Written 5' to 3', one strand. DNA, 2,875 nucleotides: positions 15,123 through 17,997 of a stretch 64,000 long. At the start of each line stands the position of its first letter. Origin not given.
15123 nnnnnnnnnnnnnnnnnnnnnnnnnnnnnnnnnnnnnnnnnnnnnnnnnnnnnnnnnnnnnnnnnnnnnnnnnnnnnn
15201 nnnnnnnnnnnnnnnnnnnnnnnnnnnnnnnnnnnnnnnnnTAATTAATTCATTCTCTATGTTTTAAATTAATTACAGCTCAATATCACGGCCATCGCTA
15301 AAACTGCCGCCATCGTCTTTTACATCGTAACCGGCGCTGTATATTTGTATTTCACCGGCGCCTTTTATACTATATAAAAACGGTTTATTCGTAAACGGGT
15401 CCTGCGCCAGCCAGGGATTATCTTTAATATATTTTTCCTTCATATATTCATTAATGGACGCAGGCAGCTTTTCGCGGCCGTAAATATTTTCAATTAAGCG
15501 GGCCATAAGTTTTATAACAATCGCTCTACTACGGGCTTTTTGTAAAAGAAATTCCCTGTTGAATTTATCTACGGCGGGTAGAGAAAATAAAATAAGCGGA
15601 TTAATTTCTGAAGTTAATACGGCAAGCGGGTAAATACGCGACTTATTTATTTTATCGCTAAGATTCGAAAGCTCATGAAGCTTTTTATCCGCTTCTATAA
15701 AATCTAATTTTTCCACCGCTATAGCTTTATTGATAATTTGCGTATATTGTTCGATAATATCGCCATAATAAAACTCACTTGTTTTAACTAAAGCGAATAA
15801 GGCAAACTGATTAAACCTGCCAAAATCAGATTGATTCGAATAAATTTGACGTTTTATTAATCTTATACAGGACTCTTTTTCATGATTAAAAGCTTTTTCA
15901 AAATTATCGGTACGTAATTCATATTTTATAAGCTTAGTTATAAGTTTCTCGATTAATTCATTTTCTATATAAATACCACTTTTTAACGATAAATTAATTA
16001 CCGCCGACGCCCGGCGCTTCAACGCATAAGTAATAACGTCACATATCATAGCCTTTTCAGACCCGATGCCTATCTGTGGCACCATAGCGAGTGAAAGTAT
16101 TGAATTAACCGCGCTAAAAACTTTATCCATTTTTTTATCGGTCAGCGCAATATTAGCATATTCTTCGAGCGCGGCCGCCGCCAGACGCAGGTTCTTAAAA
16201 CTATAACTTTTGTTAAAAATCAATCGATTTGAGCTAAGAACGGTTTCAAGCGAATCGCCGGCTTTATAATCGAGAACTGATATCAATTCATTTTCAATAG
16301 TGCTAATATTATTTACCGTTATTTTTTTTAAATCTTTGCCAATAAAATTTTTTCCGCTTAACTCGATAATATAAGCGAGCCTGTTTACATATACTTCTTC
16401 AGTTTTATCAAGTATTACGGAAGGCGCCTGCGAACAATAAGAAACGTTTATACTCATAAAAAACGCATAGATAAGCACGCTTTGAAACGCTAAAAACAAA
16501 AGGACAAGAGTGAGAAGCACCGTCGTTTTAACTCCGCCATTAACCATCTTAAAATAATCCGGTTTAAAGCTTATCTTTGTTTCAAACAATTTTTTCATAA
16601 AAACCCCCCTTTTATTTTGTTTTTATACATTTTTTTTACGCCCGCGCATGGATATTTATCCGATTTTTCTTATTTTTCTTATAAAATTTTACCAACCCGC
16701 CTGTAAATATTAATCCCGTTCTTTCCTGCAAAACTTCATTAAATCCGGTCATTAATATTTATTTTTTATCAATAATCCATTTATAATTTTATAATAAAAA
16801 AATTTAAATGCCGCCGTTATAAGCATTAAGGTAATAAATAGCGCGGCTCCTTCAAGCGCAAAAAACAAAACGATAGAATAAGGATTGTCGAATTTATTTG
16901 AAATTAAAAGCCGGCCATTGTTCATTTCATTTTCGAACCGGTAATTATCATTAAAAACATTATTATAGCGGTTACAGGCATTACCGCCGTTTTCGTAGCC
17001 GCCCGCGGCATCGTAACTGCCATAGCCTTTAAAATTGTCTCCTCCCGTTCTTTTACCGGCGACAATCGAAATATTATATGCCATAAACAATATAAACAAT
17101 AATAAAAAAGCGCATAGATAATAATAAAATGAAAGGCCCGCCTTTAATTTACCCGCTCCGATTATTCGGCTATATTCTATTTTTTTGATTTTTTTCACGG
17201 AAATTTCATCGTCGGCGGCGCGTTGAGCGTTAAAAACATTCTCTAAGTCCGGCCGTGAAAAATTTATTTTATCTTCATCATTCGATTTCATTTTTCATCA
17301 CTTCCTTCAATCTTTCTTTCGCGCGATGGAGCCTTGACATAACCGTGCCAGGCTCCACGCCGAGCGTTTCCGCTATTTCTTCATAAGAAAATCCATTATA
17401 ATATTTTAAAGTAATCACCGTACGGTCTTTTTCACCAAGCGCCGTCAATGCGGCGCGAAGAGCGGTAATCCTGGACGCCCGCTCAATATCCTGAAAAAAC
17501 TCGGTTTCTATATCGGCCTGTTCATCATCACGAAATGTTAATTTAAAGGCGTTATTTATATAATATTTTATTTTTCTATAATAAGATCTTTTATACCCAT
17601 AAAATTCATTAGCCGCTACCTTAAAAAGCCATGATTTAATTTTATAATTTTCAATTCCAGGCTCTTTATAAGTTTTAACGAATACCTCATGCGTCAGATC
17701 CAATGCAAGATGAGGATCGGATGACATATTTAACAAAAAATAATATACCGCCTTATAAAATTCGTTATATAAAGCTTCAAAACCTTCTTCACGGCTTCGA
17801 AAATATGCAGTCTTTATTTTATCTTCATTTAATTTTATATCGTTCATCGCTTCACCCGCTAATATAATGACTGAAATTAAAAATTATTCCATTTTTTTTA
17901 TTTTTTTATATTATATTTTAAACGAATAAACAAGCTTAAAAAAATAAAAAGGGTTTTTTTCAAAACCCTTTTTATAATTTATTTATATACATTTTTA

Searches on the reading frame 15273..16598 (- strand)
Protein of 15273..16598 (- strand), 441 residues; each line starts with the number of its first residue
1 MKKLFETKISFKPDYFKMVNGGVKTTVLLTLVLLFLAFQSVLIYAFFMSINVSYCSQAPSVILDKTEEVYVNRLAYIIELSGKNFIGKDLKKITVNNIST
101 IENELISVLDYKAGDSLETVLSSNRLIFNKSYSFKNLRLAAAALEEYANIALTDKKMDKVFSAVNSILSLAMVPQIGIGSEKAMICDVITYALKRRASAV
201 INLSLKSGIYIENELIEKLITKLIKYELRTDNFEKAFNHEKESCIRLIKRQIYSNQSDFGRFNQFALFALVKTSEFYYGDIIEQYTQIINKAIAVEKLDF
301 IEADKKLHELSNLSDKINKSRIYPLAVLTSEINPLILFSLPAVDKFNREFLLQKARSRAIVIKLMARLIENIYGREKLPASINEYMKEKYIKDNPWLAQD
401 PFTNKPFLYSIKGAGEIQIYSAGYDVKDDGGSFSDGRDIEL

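Call 3: search_protein_families(library=pfam, proteins=[window:15273-16598:-], max_evalue=0.1)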
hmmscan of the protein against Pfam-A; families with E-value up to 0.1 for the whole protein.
window:15273-16598:- (441 aa): 3 families
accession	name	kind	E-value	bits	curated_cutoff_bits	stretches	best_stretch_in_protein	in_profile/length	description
PF08334.16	T2SSG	-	0.017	15.6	21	1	383-430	54-98/108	Type II secretion system (T2SS), protein G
PF13250.11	DUF4041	-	0.05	13.9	27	0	147-168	20-41/56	Domain of unknown function (DUF4041)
PF15176.11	LRR19-TM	-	0.056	13.9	27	0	22-102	20-102/115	Leucine-rich repeat family 19 TM domain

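Call 4: search_protein_families(library=ncbifam, proteins=[window:15273-16598:-], max_evalue=0.1)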
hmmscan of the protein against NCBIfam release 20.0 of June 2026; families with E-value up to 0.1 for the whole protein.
window:15273-16598:- (441 aa): 0 families

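Call 48: search_solved_structures(query=A4, max_evalue=1, show_alignments=2)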
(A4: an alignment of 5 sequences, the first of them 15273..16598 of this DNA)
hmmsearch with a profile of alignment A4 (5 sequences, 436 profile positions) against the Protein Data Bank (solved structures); distinct sequences matched with E-value up to 1: 0.

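Call 64: find_homologous_proteins(query=A4)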
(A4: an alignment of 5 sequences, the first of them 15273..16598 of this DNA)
Query A4 (5 sequences) (441 aa, profile of the alignment): 11 proteins with E <= 0.001 among 8000 candidates.
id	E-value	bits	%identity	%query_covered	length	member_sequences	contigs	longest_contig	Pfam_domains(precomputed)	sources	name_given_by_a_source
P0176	7.5e-238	808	47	95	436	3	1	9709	-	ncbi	-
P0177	2.6e-237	806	57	95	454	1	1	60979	-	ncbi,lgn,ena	-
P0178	4.9e-236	802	56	98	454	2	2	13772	-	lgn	-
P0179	4.8e-228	775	56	95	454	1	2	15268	-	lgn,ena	-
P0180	9.0e-227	771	100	100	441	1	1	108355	-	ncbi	-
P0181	3.2e-215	733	56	95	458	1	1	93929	-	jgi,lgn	jgi:hypothetical protein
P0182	3.2e-205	700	47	83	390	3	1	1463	-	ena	-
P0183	2.0e-203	694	55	95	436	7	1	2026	-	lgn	-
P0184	1.3e-197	675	52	97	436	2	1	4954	-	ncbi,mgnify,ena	mgnify:FL=1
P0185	3.8e-189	647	54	95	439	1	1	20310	-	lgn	-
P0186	7.8e-189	646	54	93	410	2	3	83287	-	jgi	jgi:hypothetical protein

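Call 65: find_encoding_contigs(protein=P0181, flank=10000, max_places=1)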
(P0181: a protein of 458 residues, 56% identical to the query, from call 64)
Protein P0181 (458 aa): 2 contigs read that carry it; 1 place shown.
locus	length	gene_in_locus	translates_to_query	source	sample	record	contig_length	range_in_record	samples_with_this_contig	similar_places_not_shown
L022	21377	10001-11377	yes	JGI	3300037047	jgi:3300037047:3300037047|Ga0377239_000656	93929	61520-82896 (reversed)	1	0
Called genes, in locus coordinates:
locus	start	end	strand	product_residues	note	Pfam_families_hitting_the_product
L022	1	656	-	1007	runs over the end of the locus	PF12729:4HB_MCP_1, PF00672:HAMP (faint), PF18947:HAMP_2, PF18575:HAMP_N3, PF18947:HAMP_2, PF00015:MCPsignal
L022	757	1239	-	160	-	PF01584:CheW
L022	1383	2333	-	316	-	PF03781:FGE-sulfatase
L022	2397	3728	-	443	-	-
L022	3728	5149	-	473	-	-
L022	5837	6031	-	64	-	-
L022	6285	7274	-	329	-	PF01073:3Beta_HSD, PF01370:Epimerase, PF02719:Polysacc_synt_2 (faint), PF04321:RmlD_sub_bind, PF16363:GDP_Man_Dehyd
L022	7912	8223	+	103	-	-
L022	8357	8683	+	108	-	-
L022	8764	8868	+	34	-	-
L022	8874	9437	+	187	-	PF04542:Sigma70_r2 (weak), PF08281:Sigma70_r4_2, PF04545:Sigma70_r4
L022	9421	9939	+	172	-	-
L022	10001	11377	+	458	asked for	-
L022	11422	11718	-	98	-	PF02823:ATP-synt_DE_N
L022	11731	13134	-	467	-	PF02874:ATP-synt_ab_N, PF00006:ATP-synt_ab, PF22919:ATP-synt_VA_C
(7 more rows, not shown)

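Call 66: find_encoding_contigs(protein=P0177, flank=10000, max_places=1)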
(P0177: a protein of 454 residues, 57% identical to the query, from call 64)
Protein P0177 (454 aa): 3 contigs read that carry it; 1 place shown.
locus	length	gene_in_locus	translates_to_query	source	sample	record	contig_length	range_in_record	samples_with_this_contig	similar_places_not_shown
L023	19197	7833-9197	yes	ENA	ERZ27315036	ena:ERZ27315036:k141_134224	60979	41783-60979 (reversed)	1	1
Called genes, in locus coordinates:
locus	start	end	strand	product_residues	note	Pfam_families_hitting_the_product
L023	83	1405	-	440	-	-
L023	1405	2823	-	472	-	-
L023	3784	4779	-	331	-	PF01073:3Beta_HSD, PF01370:Epimerase, PF02719:Polysacc_synt_2 (faint), PF04321:RmlD_sub_bind, PF16363:GDP_Man_Dehyd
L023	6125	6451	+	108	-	-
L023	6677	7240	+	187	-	PF04542:Sigma70_r2, PF08281:Sigma70_r4_2, PF04545:Sigma70_r4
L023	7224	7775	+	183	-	-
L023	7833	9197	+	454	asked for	-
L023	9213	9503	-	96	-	PF02823:ATP-synt_DE_N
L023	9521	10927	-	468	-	PF02874:ATP-synt_ab_N, PF00006:ATP-synt_ab, PF22919:ATP-synt_VA_C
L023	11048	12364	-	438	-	PF00672:HAMP (weak)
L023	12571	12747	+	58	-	-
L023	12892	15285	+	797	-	-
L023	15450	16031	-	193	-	PF01871:AMMECR1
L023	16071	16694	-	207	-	PF00072:Response_reg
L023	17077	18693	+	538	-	PF00672:HAMP, PF00211:Guanylate_cyc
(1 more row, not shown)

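Call 67: find_encoding_contigs(protein=P0186, flank=10000, max_places=1)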
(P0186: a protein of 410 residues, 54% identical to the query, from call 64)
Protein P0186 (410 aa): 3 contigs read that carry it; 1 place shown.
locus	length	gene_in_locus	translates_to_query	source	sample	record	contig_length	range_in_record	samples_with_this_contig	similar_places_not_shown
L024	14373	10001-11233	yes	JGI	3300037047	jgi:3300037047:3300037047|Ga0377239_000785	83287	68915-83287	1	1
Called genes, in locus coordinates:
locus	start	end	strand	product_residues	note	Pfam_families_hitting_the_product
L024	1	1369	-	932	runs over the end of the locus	PF00989:PAS, PF00989:PAS, PF13426:PAS_9, PF00989:PAS, PF08448:PAS_4, PF13426:PAS_9, PF00158:Sigma54_activat, PF14532:Sigma54_activ_2, +8 more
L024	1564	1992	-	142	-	PF00072:Response_reg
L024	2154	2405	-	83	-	-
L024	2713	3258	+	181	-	PF01966:HD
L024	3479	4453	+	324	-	PF03358:FMN_red (weak), PF12724:Flavodoxin_5 (faint), PF13183:Fer4_8 (faint), PF00037:Fer4 (faint), PF13237:Fer4_10 (weak), PF14697:Fer4_21, PF12838:Fer4_7, PF13187:Fer4_9 (weak), +1 more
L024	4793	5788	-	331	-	PF01073:3Beta_HSD, PF01370:Epimerase, PF04321:RmlD_sub_bind, PF16363:GDP_Man_Dehyd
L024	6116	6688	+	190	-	PF00440:TetR_N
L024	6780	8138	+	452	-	PF00128:Alpha-amylase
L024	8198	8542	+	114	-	-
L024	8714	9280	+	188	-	PF04542:Sigma70_r2, PF08281:Sigma70_r4_2, PF04545:Sigma70_r4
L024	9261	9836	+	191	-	-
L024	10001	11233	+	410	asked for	-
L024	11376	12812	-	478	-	PF00083:Sugar_tr, PF07690:MFS_1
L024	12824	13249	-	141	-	PF09413:DUF2007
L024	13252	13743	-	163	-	PF00436:SSB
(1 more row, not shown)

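Call 82: search_protein_families(library=pfam, alignment_id=A4, max_evalue=1)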
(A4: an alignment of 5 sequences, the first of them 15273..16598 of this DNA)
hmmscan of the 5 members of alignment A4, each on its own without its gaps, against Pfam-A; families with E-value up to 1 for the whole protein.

A. member 1, window:15273-16598:- (441 aa): 3 families
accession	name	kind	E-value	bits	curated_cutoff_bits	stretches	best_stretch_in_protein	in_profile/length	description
PF08334.16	T2SSG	-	0.017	15.6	21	1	383-430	54-98/108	Type II secretion system (T2SS), protein G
PF13250.11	DUF4041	-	0.05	13.9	27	0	147-168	20-41/56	Domain of unknown function (DUF4041)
PF15176.11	LRR19-TM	-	0.056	13.9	27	1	22-102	20-102/115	Leucine-rich repeat family 19 TM domain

B. families by the number of members that match (of 5 scanned): 5 families
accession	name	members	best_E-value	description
PF15176.11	LRR19-TM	3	0.046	Leucine-rich repeat family 19 TM domain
PF08334.16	T2SSG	1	0.017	Type II secretion system (T2SS), protein G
PF22079.1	HopBA1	1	0.049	Type III effector protein HopBA1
PF13250.11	DUF4041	1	0.05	Domain of unknown function (DUF4041)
PF18832.6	LPD18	1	0.083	Large polyvalent protein-associated domain 18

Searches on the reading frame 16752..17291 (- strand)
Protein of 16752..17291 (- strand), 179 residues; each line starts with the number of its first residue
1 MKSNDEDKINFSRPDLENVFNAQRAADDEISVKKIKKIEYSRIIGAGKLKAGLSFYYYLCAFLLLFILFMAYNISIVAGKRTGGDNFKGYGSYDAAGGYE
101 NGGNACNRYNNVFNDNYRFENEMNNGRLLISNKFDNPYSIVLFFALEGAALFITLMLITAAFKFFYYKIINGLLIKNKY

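Call 3: search_protein_families(library=pfam, proteins=[window:16752-17291:-], max_evalue=0.1)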
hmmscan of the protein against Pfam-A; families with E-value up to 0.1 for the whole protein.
window:16752-17291:- (179 aa): 0 families

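Call 4: search_protein_families(library=ncbifam, proteins=[window:16752-17291:-], max_evalue=0.1)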
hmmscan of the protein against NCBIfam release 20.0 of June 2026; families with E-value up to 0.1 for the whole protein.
window:16752-17291:- (179 aa): 0 families

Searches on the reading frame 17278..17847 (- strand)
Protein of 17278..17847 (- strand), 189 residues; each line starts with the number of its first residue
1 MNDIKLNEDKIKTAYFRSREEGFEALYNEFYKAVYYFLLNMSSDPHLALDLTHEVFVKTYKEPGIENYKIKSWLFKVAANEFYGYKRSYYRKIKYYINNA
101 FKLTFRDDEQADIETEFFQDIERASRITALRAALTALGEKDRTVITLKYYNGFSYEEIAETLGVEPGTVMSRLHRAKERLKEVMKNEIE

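Call 3: search_protein_families(library=pfam, proteins=[window:17278-17847:-], max_evalue=0.1)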
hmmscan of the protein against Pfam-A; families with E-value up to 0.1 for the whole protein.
window:17278-17847:- (189 aa): 17 families
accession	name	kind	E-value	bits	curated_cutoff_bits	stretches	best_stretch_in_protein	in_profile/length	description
PF08281.18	Sigma70_r4_2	-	1.6e-18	66.5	25.7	1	129-180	3-54/54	Sigma-70, region 4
PF04545.22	Sigma70_r4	-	3e-11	43.1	24.1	1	133-182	1-50/50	Sigma-70, region 4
PF04542.20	Sigma70_r2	-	3.9e-08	33.4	24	1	26-88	1-67/71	Sigma-70 region 2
PF07638.17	Sigma70_ECF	-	2e-05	25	21.1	1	123-184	119-183/185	ECF sigma factor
PF13936.12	HTH_38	-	0.00025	21.1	27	1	137-175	5-43/44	Helix-turn-helix domain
PF13384.12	HTH_23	-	0.00069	19.8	24.6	1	139-177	4-43/50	Homeodomain-like domain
PF13556.12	HTH_30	-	0.003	17.7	27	1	151-180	11-40/59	PucR C-terminal helix-turn-helix domain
PF13404.12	HTH_AsnC-type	-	0.004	17.4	27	1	154-175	19-40/42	AsnC-type helix-turn-helix domain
PF06056.18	Terminase_5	-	0.0053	17.1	20.3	1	149-175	10-36/58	Putative ATPase subunit of terminase (gpP-like)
PF22451.2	NirdL-like_HTH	-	0.0079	16.2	27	1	155-179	19-43/47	Siroheme decarboxylase NirDL-like HTH domain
PF04297.20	UPF0122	-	0.01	16.5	22.7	1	137-182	18-63/101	Putative helix-turn-helix protein, YlxM / p13 like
PF14493.12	HTH_40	-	0.016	15.9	27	1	145-181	4-41/89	Helix-turn-helix domain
PF04967.18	HTH_10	-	0.018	15.3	23.1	1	154-180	25-51/53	HTH DNA binding domain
PF15978.11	TnsD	-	0.018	14.6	32.4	1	142-178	189-225/355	Tn7-like transposition protein D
PF22943.2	HTH_68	-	0.04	14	27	0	142-169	8-34/45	Putative helix-turn-helix domain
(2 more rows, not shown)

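Call 4: search_protein_families(library=ncbifam, proteins=[window:17278-17847:-], max_evalue=0.1)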
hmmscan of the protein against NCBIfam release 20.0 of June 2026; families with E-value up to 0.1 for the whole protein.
window:17278-17847:- (189 aa): 112 families (the best 25 are shown)
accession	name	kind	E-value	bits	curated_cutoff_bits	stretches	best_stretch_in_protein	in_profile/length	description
TIGR02950.1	SigM_subfam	subfamily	2.9e-29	102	147.95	1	24-184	3-158/159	RNA polymerase sigma factor, SigM family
TIGR02937.1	sigma70-ECF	superfamily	3.9e-26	91.7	42.9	1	22-183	2-164/165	sigma-70 family RNA polymerase sigma factor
NF007216.0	PRK09638.1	equivalog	2.2e-23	82.9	194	1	20-186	17-176/180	RNA polymerase sigma factor SigY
TIGR02985.1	Sig70_bacteroi1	subfamily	8.2e-23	81.4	126.4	1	22-182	2-160/162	RNA polymerase sigma-70 factor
NF007227.0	PRK09645.1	subfamily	1.4e-22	80.4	202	1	19-185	11-171/177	sigma-70 family RNA polymerase sigma factor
NF006930.0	PRK09415.1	subfamily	2.2e-22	79.8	198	1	8-187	3-178/179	RNA polymerase factor sigma C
TIGR02983.1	SigE-fam_strep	subfamily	3.5e-21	75.8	141.55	1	19-186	4-160/162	SigE family RNA polymerase sigma factor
NF009166.1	PRK12513.1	equivalog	9.2e-21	74.4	206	1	10-186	11-188/193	RNA polymerase sigma factor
NF007226.0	PRK09644.1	equivalog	3.3e-19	69.5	199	1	24-187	4-160/166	RNA polymerase sigma factor SigM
TIGR02952.1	Sig70_famx2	equivalog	2.1e-18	66.8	206.45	1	20-184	10-170/170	ECF subfamily RNA polymerase sigma factor, BldN family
NF009171.0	PRK12518.1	equivalog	3.6e-18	66.1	208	1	13-186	19-186/191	RNA polymerase sigma factor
NF009170.0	PRK12517.1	subfamily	4.2e-18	65.4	197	1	16-187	18-179/188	RNA polymerase sigma factor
NF007229.0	PRK09647.1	equivalog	5.9e-18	65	265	1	23-187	46-205/220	RNA polymerase sigma factor SigE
NF058625.1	sigma_PG0214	equivalog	6.5e-18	65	130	1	21-187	4-164/170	GFO_1088 family ECF-type sigma factor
TIGR02959.1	SigZ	equivalog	1.9e-17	63.6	168.65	1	28-185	2-149/170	RNA polymerase sigma factor SigZ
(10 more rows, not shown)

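Call 28: find_related_loci(query=window:17278-17847:-, collection=genome_contigs, flank=10000)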
Query window:17278-17847:- (189 aa) in genome_contigs; peptide patterns used: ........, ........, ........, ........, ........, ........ (x = any residue, [..] = any of these).
118 stretches matched a pattern; 7 encode a relative of the query (tblastn E <= 1e-3); 7 distinct loci.
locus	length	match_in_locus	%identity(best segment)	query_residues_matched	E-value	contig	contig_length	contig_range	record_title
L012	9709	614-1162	63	1-186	2e-72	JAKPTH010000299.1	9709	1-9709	MAG: bacterium isolate JPNA_metabat.86 k141_1442662, whole genome shotgun sequence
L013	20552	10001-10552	62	1-187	2e-72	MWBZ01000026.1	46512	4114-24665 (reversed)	MAG: bacterium ADurb.Bin243 isolate ADurb.Bin243 BWY32_contig000026, whole genome shotgun sequence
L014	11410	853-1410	60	1-189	4e-71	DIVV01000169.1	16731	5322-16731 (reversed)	MAG TPA_asm: bacterium UBP16_UBA6123 isolate UBA6123 UBA6123_contig_18812, whole genome shotgun sequence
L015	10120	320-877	59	1-189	7e-70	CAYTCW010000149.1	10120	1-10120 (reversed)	MAG TPA_asm: uncultured bacterium isolate SRP192927_co10_55 genome assembly, contig: NODE_5299_length_10120_cov_11.79483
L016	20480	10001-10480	28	14-187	2e-14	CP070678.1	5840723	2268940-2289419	MAG: Phycisphaerales bacterium isolate bin7 chromosome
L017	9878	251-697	29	25-188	4e-12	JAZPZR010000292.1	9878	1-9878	MAG: Eubacteriales bacterium isolate T1900044644_TS20190110.MAGScoT_cleanbin_000054 SGB_1325_k141_510231, whole genome s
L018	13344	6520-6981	27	23-184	4e-12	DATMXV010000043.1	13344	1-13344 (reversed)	MAG TPA_asm: Desulfitobacteriaceae bacterium isolate SMAG_U13129 k141_35987, whole genome shotgun sequence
